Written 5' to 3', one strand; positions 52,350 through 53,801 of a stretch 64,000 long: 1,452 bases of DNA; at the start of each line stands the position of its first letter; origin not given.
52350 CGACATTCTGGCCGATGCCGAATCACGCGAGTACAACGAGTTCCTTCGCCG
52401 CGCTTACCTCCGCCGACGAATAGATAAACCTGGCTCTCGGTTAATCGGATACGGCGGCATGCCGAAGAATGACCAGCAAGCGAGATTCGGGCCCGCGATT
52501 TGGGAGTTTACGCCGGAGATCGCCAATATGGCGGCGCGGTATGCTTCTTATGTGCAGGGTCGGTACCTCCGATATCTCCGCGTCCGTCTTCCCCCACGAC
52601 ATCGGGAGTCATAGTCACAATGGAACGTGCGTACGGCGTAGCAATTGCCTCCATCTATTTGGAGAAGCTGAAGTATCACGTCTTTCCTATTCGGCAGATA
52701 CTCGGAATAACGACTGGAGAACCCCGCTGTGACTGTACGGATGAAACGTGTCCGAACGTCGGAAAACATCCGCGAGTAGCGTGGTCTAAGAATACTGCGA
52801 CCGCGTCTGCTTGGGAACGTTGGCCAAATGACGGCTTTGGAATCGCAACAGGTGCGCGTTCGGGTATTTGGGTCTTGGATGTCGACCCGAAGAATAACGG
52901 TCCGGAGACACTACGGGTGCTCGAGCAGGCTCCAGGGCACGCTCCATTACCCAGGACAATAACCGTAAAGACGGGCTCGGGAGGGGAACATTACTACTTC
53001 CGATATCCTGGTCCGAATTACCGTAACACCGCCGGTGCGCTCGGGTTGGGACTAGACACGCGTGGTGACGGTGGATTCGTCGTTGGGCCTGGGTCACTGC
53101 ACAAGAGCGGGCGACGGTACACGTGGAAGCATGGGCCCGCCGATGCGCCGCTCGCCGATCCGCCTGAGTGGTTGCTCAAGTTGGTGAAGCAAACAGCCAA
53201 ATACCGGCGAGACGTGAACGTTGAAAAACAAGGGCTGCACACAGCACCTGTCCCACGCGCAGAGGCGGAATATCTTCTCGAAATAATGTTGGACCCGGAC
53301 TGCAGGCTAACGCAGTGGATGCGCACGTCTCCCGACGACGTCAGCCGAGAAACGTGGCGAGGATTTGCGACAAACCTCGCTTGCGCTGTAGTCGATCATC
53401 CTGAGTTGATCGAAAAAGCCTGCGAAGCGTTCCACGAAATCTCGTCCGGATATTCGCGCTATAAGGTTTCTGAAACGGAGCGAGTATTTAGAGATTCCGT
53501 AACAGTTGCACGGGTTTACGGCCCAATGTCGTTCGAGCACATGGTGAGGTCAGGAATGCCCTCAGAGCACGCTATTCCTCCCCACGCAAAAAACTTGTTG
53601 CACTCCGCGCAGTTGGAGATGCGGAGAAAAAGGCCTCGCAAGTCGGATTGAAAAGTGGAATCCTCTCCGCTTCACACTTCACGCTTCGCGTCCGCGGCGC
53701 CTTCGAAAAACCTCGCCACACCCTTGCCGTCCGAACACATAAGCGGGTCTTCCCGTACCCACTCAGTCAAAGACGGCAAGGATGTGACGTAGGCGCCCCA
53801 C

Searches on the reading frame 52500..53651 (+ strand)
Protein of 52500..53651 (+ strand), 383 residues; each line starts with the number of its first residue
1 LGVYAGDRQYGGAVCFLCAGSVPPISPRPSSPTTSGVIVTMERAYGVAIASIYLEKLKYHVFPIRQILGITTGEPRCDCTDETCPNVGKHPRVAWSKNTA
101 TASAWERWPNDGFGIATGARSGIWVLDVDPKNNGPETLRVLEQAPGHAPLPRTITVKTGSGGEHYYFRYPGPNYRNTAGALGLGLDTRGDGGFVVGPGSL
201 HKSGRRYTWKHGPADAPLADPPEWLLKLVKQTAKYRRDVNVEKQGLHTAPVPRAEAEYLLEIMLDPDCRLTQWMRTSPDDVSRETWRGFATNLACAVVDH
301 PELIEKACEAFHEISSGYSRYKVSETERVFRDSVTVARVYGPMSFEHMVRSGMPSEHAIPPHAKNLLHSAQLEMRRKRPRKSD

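Call 11: search_protein_families(library=pfam, proteins=[window:52500-53651:+], max_evalue=0.01)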
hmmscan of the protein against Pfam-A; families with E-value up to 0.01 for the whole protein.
window:52500-53651:+ (383 aa): 1 family
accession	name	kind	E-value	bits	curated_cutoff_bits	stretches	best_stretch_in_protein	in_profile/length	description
PF09250.16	Prim-Pol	-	3.8e-36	125.4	22.8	1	53-224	4-158/158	Bifunctional DNA primase/polymerase, N-terminal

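Call 12: search_protein_families(library=phrogs, proteins=[window:52500-53651:+], max_evalue=0.001)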
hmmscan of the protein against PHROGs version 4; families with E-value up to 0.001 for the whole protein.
window:52500-53651:+ (383 aa): 4 families
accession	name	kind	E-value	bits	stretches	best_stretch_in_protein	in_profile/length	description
phrog_1156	-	DNA, RNA and nucleotide metabolism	1.1e-24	88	1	58-332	24-289/855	DNA primase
phrog_3022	-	DNA, RNA and nucleotide metabolism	1.9e-18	67.3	1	79-256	27-208/788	DNA primase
phrog_5852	-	DNA, RNA and nucleotide metabolism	3.7e-18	66.7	1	51-216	71-234/242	DNA polymerase/primase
phrog_906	-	DNA, RNA and nucleotide metabolism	5.1e-18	66.2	1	112-243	113-257/872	DNA polymerase/primase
